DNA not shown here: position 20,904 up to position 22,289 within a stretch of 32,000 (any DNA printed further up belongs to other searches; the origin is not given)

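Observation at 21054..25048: Coupled SprT-like protease and MrfA-type helicase/DUF1998/DEDDh-exonuclease: a two-gene module of unassigned function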

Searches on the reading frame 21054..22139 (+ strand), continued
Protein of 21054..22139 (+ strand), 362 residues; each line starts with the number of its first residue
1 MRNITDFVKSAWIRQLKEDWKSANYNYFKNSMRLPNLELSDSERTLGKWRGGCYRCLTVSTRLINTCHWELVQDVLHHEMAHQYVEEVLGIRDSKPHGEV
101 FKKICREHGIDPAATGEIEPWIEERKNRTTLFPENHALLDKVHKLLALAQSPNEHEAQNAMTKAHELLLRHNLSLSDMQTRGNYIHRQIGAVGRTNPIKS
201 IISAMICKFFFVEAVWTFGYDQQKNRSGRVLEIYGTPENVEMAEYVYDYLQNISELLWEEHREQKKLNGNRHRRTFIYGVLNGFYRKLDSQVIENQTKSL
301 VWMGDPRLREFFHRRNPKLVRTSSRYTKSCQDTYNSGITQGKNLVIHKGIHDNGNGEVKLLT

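Call 41: fold_search(model_id=the predicted structure, library=pdb)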
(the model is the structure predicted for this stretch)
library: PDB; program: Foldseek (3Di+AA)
matches with E <= 10: 161; with E <= 0.001: 0
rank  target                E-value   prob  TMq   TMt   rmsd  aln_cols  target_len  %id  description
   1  6mdx_A                1.3e-02  1.00  0.25  0.46   3.8       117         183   17  Mechanism of protease dependent DPC repair (released 2019-04-10)
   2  6mdw                  1.6e-02  1.00  0.22  0.42   2.8        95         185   20  Mechanism of protease dependent DPC repair (released 2019-04-10)
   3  4jix_B                3.5e-02  1.00  0.23  0.67   5.2       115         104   13  Crystal structure of the metallopeptidase zymogen of Methanocaldococcus jannaschii jannalysin (released 2013-06-12)
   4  8b6h_DC               7.9e-02  0.12  0.12  0.08  23.5       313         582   10  Cryo-EM structure of cytochrome c oxidase dimer (complex IV) from respiratory supercomplex of Tetrahymena thermophila (released 2023-03-29)
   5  4jix_A                9.8e-02  1.00  0.21  0.61   2.3        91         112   15  Crystal structure of the metallopeptidase zymogen of Methanocaldococcus jannaschii jannalysin (released 2013-06-12)
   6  9hve_K                1.1e-01  0.13  0.13  0.16  21.3       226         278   11  Native human eIF2-eIF2B complex (released 2025-11-19)
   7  7w5z_C3               1.5e-01  0.10  0.12  0.09  22.6       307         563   10  Cryo-EM structure of Tetrahymena thermophila mitochondrial complex IV, composite dimer model (released 2022-04-06)
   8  9l8u_A                1.8e-01  0.13  0.13  0.06  18.2       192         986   11  Cryo-EM structure of ASFV DNA polymerase in a DNA replication state (released 2025-12-31)
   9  4qhi_C                1.9e-01  0.94  0.22  0.60   5.3       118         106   10  Crystal structure of Methanocaldococcus jannaschii selecase mutant R36W (released 2014-07-16)
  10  4qhj_A                2.0e-01  0.72  0.17  0.44   6.1       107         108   13  Crystal structure of Methanocaldococcus jannaschii selecase mutant I100F+H107F (released 2014-07-16)
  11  4qhf                  2.6e-01  0.75  0.19  0.48   5.7       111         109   11  Crystal structure of Methanocaldococcus jannaschii monomeric selecase (released 2014-07-16)
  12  8eas_a                3.2e-01  0.04  0.12  0.07  29.9       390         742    9  Yeast VO in complex with Vma12-22p (released 2022-11-02)
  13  4qhi_A                3.4e-01  0.92  0.23  0.65   4.3       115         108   10  Crystal structure of Methanocaldococcus jannaschii selecase mutant R36W (released 2014-07-16)
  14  7m5d_A                3.4e-01  0.13  0.12  0.12  18.2       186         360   10  Cryo-EM structure of a non-rotated E.coli 70S ribosome in complex with RF3-GTP, RF1 and P-tRNA (state I) (released 2022-10-19)
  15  4qhi_B                3.6e-01  0.84  0.19  0.51   4.9       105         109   13  Crystal structure of Methanocaldococcus jannaschii selecase mutant R36W (released 2014-07-16)
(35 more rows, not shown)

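Call 51: search_protein_families(library=phrogs, proteins=[window:21054-22139:+], max_evalue=0.01)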
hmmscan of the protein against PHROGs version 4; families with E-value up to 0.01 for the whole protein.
window:21054-22139:+ (362 aa): 3 families
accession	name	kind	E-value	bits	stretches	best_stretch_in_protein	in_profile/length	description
phrog_421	-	unknown function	6.3e-33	115.2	1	138-356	9-236/241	unknown function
phrog_3768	-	unknown function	2e-07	32.1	1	36-118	41-116/216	-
phrog_6361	-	unknown function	2e-05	25.4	1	64-145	77-145/203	-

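Call 59: fold_search(model_id=the predicted structure, library=viral)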
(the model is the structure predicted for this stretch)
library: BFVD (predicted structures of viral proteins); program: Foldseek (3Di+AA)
matches with E <= 10: 279; with E <= 0.001: 21
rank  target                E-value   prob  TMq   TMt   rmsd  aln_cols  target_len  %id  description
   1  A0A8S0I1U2            1.7e-07  1.00  0.35  0.46  17.6       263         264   21  (no name in the UniProt tables at hand)
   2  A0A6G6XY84            1.3e-06  1.00  0.38  0.43  12.6       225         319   22  Uncharacterized protein [Ochrobactrum phage vB_OspP_OH]
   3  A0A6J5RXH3            2.6e-06  1.00  0.38  0.55  14.1       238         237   16  Uncharacterized protein [uncultured Caudovirales phage]
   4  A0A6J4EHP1            4.0e-06  1.00  0.29  0.39  15.4       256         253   16  (no name in the UniProt tables at hand)
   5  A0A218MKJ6            4.9e-06  1.00  0.38  0.53  11.4       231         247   21  Uncharacterized protein [uncultured virus]
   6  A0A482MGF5            1.8e-05  1.00  0.33  0.47  17.6       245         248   22  Uncharacterized protein [Serratia phage MTx]
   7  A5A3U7                5.4e-05  1.00  0.28  0.42  16.4       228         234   14  (no name in the UniProt tables at hand)
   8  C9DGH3                5.4e-05  1.00  0.27  0.39  14.2       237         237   16  Uncharacterized protein [Delftia phage PhiW-14]
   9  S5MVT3                5.7e-05  1.00  0.26  0.37  18.1       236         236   16  Uncharacterized protein [Sinorhizobium phage phiM12]
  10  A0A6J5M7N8            7.0e-05  1.00  0.26  0.37  18.5       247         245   15  Uncharacterized protein [uncultured Caudovirales phage]
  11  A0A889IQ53            1.4e-04  1.00  0.27  0.22  21.8       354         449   15  (no name in the UniProt tables at hand)
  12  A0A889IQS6            1.5e-04  1.00  0.27  0.42  13.4       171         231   17  (no name in the UniProt tables at hand)
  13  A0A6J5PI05            2.5e-04  1.00  0.26  0.34  17.3       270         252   17  Uncharacterized protein [uncultured Caudovirales phage]
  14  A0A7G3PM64            3.0e-04  1.00  0.30  0.29  13.9       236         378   18  Uncharacterized protein [Sphingomonas phage vB_StuS_MMDA13]
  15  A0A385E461            3.0e-04  1.00  0.27  0.38  18.0       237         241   16  (no name in the UniProt tables at hand)
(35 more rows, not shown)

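Call 64: search_dna_similar(query=window:21054-22139:+, collection=phages, mode=protein, max_evalue=0.001, max_rows=15)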
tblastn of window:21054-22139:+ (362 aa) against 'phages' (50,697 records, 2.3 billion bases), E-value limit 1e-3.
Records with a match: 14; places in all: 14; records where one place covers at least 80% of the query: 0.
Best place of each record, by identity: <60% 14.
By first word of the organism name: Bacillus 7; Aeromonas 3; Caudoviricetes 2; Shewanella 1; Komagataeibacter 1.
By host as written in the record: Bacillus subtilis 4; Bacillus subtilis subsp. subtilis 168 2; - 2; Aeromonas sp. 2; Bacillus sp 1; Shewanella sp. M16 1; Aeromonas salmonicida 1; Komagataeibacter maltaceti NBRC 14815 1.
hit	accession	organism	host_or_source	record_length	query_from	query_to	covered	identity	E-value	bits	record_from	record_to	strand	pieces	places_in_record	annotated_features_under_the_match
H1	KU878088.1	Bacillus phage AR9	Bacillus subtilis subsp. subtilis 168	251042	138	353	60%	28.8%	1e-10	69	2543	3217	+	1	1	hypothetical protein (x2) | DNA processing chain A dprA protein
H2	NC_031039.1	Bacillus phage AR9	Bacillus subtilis subsp. subtilis 168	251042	138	353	60%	28.8%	1e-10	69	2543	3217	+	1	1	hypothetical protein (x2) | GTP-binding domain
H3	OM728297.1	Bacillus phage vB_BsuM-Goe21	Bacillus subtilis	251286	138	353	60%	28.8%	1e-10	69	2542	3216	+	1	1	hypothetical protein (x3)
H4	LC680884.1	Bacillus phage PBS1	Bacillus subtilis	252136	138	353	60%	28.8%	1e-10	69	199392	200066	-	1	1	hypothetical protein (x2) | UPF0398 protein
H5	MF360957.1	Bacillus phage PBS1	Bacillus subtilis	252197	138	353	60%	28.8%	1e-10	69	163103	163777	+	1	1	190: hypothetical protein | 191: hypothetical protein | 189: hypothetical protein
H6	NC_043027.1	Bacillus phage PBS1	Bacillus subtilis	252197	138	353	60%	28.8%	1e-10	69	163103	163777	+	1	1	190: hypothetical protein | 191: hypothetical protein | 189: GTP-binding domain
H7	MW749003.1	Bacillus phage vB_BspM_Internexus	Bacillus sp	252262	138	353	60%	28.8%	1e-10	69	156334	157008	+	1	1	hypothetical protein (x2) | putative DNA processing chain A dprA protein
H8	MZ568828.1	Shewanella phage vB_SspM_MuM16-2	Shewanella sp. M16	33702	135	362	63%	24.8%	1e-4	50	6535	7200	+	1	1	protein of unknown function DUF2786 | hypothetical protein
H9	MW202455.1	Caudoviricetes sp.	Manatee Spring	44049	138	361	62%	24.4%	9e-5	50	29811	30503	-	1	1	hypothetical protein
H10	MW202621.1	Caudoviricetes sp.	Manatee Spring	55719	130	352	62%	23.8%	3e-5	52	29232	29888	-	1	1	hypothetical protein (x2)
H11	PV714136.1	Aeromonas phage TSW001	Aeromonas salmonicida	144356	129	321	53%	22.8%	2e-6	56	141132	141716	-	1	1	hypothetical protein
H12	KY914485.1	Aeromonas phage phiA8-29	Aeromonas sp.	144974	141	317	49%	23.7%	2e-7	59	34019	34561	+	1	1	hypothetical protein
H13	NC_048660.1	Aeromonas phage phiA8-29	Aeromonas sp.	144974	141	317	49%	23.7%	2e-7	59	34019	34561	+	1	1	hypothetical protein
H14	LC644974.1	Komagataeibacter phage phiKM1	Komagataeibacter maltaceti NBRC 14815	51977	138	250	31%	27.6%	5e-6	54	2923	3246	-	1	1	hypothetical protein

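Call 65: search_dna_similar(query=window:21054-22139:+, collection=plasmids, mode=protein, max_evalue=0.001, max_rows=15)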
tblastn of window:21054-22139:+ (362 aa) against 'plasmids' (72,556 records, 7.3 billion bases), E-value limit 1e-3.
Records with a match: 27; places in all: 27; records where one place covers at least 80% of the query: 0.
Best place of each record, by identity: <60% 27.
By first word of the organism name: Klebsiella 6; Pseudomonas 5; Clostridium 4; Nostoc 3; Enterococcus 3; Acinetobacter 2; Stutzerimonas 2; Pseudomonadaceae 1; Listeria 1.
By predicted mobility (MOB-suite, as given by PLSDB): non-mobilizable 16; conjugative 6; mobilizable 5.
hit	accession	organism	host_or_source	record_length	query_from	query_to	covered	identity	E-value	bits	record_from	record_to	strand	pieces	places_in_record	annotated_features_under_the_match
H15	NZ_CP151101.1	Nostoc sp. UHCC 0302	isolated culture,lake sediment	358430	129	356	63%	28.1%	1e-8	64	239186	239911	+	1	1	DUF2786 domain-containing protein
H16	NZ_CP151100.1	Nostoc sp. UHCC 0302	isolated culture,lake sediment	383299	129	353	62%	28.3%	9e-9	65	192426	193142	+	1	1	DUF2786 domain-containing protein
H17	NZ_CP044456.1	Acinetobacter indicus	pigeon,stool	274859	133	362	64%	23.3%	1e-8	64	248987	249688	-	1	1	DUF2786 domain-containing protein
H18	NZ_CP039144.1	Acinetobacter sp. 10FS3-1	pig,feces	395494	133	362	64%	23.3%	1e-8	64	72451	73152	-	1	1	DUF2786 domain-containing protein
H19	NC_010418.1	Clostridium botulinum A3 str. Loch Maree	-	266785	138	357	61%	23.9%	1e-8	64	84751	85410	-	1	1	DUF2786 domain-containing protein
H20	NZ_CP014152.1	Clostridium botulinum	Microbial isolate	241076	138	357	61%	23.9%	3e-8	63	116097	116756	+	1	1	DUF2786 domain-containing protein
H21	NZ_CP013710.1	Clostridium botulinum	Microbial isolate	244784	138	357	61%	23.9%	3e-8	63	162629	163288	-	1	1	DUF2786 domain-containing protein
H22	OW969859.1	Klebsiella pneumoniae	Homo sapiens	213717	125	350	62%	23.1%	1e-5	55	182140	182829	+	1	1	hypothetical protein (x2)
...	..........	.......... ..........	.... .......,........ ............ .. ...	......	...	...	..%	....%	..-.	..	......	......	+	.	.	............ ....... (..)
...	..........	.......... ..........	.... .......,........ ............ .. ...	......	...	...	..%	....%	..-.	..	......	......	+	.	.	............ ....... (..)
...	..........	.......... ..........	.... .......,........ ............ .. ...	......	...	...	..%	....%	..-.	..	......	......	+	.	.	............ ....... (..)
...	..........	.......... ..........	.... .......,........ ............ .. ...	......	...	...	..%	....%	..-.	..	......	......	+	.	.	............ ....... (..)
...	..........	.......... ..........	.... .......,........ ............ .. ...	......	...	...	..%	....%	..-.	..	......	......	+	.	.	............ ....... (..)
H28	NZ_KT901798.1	Clostridium botulinum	-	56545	135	352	60%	23.7%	5e-6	56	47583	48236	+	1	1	DUF2786 domain-containing protein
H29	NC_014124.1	Pseudomonas putida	-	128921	139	348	58%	24.0%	6e-4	49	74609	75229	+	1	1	DUF2786 domain-containing protein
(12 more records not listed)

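Call 69: search_protein_representatives(protein=window:21054-22139:+)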
Query: 362 residues. Proteins with E-value up to 0.001 (for the whole library): 4117; up to 1e-10: 1807; up to 1e-30: 569. The best 150 are listed.
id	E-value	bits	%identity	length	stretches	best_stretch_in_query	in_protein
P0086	9.8e-116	403.3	69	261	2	104-289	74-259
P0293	2.4e-109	382.3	50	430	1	2-354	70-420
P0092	3.8e-104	365.2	58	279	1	86-353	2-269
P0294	6.1e-102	358.0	47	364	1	2-353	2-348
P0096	8.1e-90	318.1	67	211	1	1-210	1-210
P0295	2.0e-86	306.9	43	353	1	14-353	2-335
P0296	8.6e-72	258.8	41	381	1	10-352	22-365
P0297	5.5e-71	256.1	39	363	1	9-362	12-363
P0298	1.6e-69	251.3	40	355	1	6-351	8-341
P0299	2.5e-69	250.6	42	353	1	13-361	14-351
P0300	7.8e-69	249.0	40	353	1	9-353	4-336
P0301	3.0e-68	247.1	38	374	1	13-359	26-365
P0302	9.0e-68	245.5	40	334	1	19-350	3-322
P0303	1.1e-66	242.0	41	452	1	9-356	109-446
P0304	1.7e-66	241.4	37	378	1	8-353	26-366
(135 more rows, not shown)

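Call 70: find_encoding_contigs(protein=P0003, flank=6000, max_places=4)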
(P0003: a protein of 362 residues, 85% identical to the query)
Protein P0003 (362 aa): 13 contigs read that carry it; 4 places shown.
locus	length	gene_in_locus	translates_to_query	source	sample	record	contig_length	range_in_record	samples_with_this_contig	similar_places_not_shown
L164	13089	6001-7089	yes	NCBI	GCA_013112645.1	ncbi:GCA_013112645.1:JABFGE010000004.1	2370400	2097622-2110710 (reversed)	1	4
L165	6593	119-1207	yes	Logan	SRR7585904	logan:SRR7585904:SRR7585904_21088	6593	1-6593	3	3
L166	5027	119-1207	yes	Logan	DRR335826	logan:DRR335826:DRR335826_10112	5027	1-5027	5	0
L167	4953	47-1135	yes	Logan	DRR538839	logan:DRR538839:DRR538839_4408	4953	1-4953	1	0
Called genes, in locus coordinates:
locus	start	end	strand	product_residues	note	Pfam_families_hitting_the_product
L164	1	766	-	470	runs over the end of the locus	PF01565:FAD_binding_4, PF02913:FAD-oxidase_C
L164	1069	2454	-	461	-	PF01565:FAD_binding_4, PF02913:FAD-oxidase_C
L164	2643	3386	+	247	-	PF09098:Dehyd-heme_bind (weak), PF13442:Cytochrome_CBB3 (faint), PF09098:Dehyd-heme_bind (weak)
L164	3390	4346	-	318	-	PF00781:DAGK_cat, PF00609:DAGK_acc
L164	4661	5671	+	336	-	PF00291:PALP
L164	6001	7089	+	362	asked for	PF10263:SprT-like, PF10979:DUF2786, PF23771:DUF7168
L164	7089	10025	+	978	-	PF00270:DEAD, PF04851:ResIII (weak), PF00271:Helicase_C, PF22982:WHD_HRQ1, PF09369:MZB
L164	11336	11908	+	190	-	PF03352:Adenine_glyco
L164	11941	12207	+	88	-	-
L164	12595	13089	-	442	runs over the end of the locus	-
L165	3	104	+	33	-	?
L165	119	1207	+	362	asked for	PF10263:SprT-like, PF10979:DUF2786, PF23771:DUF7168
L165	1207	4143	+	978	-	PF00270:DEAD, PF04851:ResIII (weak), PF00271:Helicase_C, PF22982:WHD_HRQ1, PF09369:MZB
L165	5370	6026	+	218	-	PF03352:Adenine_glyco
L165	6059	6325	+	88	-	-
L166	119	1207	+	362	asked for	PF10263:SprT-like, PF10979:DUF2786, PF23771:DUF7168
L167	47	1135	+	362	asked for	PF10263:SprT-like, PF10979:DUF2786, PF23771:DUF7168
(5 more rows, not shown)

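Call 71: find_encoding_contigs(protein=P0015, flank=6000, max_places=2)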
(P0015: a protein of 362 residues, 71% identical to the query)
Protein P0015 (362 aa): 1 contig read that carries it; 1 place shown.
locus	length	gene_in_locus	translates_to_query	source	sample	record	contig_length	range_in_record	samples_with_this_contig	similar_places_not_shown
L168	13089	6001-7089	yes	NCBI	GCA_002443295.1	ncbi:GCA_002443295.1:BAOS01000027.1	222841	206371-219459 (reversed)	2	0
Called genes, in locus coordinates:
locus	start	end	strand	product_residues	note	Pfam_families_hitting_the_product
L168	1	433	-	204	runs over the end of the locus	-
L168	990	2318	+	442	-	PF05496:RuvB_N, PF00004:AAA, PF13173:AAA_14 (weak), PF16193:AAA_assoc_2, PF12002:MgsA_C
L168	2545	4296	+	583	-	PF01946:Thi4 (faint), PF00070:Pyr_redox (faint), PF00890:FAD_binding_2 (faint), PF03486:HI0933_like (faint), PF07992:Pyr_redox_2, PF13738:Pyr_redox_3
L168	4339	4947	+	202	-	PF12801:Fer4_5 (weak), PF12837:Fer4_6 (faint), PF13237:Fer4_10 (weak), PF14697:Fer4_21 (weak), PF12838:Fer4_7 (weak), PF13187:Fer4_9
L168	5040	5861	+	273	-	PF04784:DUF547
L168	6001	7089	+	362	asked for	PF10263:SprT-like, PF10979:DUF2786, PF23771:DUF7168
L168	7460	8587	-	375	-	PF00226:DnaJ, PF01556:DnaJ_C, PF17302:DUF5351 (faint), PF27659:CHP02642 (faint), PF15777:Anti-TRAP (faint), PF00684:DnaJ_CXXCXGXG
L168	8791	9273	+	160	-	PF05425:CopD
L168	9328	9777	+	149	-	PF01242:PTPS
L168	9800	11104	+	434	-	PF00215:OMPdecase, PF00682:HMGL-like (faint), PF02581:TMP-TENI (faint), PF03737:RraA-like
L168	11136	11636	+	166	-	PF02151:UVR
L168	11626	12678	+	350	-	PF00217:ATP-gua_Ptrans, PF27454:McsB_C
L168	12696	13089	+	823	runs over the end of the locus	PF02861:Clp_N, PF23569:NBD_SMAX1 (weak), PF00004:AAA, PF17871:AAA_lid_9, PF07724:AAA_2, PF00004:AAA, PF07728:AAA_5, PF10431:ClpB_D2-small, +11 more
